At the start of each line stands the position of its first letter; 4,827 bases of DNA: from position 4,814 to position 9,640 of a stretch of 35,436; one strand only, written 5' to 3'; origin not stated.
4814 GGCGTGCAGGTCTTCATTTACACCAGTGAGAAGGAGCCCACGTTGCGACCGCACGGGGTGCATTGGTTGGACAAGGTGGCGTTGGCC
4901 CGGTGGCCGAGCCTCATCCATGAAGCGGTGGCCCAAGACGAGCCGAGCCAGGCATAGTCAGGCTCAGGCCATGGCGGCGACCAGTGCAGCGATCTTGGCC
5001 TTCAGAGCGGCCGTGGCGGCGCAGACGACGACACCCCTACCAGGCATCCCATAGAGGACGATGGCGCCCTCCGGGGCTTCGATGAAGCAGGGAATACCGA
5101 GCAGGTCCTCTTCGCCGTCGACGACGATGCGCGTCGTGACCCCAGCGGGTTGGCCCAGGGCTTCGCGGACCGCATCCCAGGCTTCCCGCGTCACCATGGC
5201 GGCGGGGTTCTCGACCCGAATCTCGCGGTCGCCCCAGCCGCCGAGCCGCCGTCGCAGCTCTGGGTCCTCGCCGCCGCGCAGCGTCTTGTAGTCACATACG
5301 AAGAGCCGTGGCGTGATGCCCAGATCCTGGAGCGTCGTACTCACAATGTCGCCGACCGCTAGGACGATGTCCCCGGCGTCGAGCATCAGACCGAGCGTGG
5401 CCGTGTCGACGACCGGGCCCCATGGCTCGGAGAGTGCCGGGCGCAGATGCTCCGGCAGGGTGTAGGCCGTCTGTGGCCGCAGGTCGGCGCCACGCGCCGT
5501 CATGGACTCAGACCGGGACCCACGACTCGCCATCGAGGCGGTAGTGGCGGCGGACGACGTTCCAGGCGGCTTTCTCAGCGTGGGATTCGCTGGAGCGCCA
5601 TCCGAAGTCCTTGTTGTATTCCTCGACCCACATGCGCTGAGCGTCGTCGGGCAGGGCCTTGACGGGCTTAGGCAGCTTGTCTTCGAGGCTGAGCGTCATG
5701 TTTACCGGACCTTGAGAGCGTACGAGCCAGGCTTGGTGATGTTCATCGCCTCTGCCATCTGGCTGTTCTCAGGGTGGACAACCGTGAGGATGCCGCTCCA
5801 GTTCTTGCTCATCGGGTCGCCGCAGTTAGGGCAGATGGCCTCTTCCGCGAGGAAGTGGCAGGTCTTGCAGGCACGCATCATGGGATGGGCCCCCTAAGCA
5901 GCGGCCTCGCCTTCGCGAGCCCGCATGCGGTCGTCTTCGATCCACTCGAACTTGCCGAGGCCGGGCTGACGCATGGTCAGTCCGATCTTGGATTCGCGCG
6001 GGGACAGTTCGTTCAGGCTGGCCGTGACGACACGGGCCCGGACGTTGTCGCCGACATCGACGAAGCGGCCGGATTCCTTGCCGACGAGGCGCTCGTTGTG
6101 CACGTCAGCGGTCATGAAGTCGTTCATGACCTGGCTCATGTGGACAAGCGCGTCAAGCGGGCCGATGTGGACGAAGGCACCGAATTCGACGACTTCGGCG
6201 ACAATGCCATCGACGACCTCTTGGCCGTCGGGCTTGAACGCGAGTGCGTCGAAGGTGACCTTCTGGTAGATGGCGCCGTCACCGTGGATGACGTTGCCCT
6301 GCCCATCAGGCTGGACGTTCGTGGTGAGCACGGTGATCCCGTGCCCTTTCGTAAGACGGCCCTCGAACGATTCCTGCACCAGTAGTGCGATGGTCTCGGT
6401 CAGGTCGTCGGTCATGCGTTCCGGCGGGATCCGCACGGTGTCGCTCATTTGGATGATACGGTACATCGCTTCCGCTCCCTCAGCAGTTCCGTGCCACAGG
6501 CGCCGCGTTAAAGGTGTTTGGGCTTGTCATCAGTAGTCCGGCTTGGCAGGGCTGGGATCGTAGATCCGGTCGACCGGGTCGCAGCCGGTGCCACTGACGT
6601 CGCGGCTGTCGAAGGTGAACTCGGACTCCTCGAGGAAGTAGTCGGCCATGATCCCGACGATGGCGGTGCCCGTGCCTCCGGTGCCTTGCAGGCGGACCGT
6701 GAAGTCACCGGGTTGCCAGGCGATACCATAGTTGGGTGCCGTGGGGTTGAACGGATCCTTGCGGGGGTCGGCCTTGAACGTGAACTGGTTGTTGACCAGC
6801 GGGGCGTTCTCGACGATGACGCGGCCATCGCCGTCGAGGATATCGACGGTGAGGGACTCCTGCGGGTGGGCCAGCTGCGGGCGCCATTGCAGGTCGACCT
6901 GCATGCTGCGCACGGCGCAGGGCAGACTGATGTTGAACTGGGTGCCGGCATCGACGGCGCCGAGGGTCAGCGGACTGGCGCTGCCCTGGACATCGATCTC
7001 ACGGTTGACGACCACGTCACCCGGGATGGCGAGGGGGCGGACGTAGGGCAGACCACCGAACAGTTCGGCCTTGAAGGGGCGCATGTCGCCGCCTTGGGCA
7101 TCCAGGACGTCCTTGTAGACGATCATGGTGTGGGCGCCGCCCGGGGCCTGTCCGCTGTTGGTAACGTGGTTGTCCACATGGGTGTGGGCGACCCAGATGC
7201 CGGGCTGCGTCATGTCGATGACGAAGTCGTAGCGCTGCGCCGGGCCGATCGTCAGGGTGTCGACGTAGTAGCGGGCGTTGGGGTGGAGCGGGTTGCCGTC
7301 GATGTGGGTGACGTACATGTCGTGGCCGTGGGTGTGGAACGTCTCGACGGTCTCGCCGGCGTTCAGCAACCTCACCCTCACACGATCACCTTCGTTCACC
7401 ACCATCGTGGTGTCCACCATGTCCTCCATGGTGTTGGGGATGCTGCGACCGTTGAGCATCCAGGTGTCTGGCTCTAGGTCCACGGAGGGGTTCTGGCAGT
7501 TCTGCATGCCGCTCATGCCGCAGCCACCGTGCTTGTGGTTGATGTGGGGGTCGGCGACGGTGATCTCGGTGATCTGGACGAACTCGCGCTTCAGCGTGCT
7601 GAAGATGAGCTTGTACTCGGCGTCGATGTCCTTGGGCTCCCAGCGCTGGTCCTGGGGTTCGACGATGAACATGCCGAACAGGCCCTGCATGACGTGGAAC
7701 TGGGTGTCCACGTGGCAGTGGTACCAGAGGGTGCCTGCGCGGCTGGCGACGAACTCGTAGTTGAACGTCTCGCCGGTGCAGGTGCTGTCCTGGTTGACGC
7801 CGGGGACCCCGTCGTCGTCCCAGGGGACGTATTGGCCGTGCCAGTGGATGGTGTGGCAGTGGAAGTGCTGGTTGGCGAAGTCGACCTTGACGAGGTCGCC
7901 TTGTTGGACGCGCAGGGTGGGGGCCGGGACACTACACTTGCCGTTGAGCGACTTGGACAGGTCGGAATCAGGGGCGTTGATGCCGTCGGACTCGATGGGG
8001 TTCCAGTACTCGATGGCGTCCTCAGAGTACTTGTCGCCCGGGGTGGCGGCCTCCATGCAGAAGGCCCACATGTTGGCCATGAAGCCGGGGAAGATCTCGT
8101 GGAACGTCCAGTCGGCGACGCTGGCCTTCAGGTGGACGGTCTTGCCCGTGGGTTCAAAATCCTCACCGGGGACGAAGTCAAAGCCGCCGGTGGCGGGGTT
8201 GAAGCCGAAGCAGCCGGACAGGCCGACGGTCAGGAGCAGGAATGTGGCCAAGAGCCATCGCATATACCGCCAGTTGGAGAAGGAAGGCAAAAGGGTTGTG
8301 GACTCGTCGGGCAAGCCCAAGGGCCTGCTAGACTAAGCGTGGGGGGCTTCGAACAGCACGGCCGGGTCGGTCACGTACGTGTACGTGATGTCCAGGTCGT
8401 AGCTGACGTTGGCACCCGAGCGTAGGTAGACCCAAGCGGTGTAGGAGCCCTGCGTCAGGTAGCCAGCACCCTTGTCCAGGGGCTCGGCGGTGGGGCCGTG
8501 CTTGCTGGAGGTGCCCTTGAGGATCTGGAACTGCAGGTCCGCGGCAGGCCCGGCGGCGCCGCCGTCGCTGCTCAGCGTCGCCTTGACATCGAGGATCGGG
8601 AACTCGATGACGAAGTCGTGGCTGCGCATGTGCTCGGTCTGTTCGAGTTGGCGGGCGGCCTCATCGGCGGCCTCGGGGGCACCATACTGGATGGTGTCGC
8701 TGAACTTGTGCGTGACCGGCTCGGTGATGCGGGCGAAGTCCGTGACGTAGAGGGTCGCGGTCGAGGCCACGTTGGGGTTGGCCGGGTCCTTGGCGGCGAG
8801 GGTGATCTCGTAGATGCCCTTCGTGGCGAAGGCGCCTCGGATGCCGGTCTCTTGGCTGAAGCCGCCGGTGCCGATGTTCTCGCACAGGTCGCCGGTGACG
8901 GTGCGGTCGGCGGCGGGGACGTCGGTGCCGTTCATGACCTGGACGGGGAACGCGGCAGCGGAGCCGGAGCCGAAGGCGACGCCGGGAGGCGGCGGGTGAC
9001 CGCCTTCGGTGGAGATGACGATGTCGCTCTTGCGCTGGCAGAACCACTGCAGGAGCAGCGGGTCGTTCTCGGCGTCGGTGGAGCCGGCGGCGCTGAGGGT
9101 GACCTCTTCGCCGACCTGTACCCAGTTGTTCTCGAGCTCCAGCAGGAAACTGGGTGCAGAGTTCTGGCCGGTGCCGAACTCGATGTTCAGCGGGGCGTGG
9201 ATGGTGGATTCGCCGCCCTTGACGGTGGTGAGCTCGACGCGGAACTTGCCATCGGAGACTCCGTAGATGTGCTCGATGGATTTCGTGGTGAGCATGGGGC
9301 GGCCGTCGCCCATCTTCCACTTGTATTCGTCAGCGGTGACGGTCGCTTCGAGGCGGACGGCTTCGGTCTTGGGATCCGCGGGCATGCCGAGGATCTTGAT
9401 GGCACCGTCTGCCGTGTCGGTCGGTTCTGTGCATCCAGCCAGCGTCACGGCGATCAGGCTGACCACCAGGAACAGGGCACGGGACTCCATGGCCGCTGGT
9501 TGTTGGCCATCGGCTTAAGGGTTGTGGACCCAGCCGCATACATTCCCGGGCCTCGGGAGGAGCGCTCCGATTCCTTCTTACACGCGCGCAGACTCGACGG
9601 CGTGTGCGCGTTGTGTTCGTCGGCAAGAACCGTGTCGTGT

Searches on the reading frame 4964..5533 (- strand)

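Call 109: search_protein_families(library=pfam, max_evalue=0.00001, proteins=[window:4964-5533:-])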
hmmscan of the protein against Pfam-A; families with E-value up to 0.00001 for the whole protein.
window:4964-5533:- (189 aa): 1 family
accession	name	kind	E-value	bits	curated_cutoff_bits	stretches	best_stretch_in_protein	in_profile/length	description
PF04019.17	DUF359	-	5.6e-30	104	25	1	64-188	1-125/126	Protein of unknown function (DUF359)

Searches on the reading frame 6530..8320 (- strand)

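Call 109: search_protein_families(library=pfam, max_evalue=0.00001, proteins=[window:6530-8320:-])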
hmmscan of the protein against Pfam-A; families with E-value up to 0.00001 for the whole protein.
window:6530-8320:- (596 aa): 3 families
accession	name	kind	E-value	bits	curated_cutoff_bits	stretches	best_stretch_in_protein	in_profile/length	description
PF07732.21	Cu-oxidase_3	-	2.9e-28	98.8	21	1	130-224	23-118/119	Multicopper oxidase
PF07731.20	Cu-oxidase_2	-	1.8e-19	70.3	20.4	2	298-388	27-125/137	Multicopper oxidase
PF00394.28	Cu-oxidase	-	1.5e-15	58.1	21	1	278-389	30-141/157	Multicopper oxidase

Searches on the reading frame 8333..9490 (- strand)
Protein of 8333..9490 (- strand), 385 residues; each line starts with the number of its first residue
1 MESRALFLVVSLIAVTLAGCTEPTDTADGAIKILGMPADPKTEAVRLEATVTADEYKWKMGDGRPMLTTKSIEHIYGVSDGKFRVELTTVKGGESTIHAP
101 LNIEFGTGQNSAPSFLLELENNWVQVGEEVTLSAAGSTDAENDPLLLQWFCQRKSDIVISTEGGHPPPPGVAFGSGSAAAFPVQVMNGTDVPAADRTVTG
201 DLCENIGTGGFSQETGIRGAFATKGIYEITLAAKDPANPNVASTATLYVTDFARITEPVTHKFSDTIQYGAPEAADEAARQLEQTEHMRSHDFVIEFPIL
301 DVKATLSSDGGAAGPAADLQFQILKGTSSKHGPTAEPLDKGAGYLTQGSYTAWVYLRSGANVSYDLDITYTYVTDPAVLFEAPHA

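Call 109: search_protein_families(library=pfam, max_evalue=0.00001, proteins=[window:8333-9490:-])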
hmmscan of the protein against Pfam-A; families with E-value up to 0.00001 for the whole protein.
window:8333-9490:- (385 aa): 2 families
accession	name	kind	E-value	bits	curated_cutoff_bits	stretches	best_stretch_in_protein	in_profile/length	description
PF18911.6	PKD_4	-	4.2e-09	36.8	27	0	51-90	32-69/85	PKD domain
PF00801.26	PKD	-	4.2e-07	30.3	23.5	0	55-88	31-64/80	PKD domain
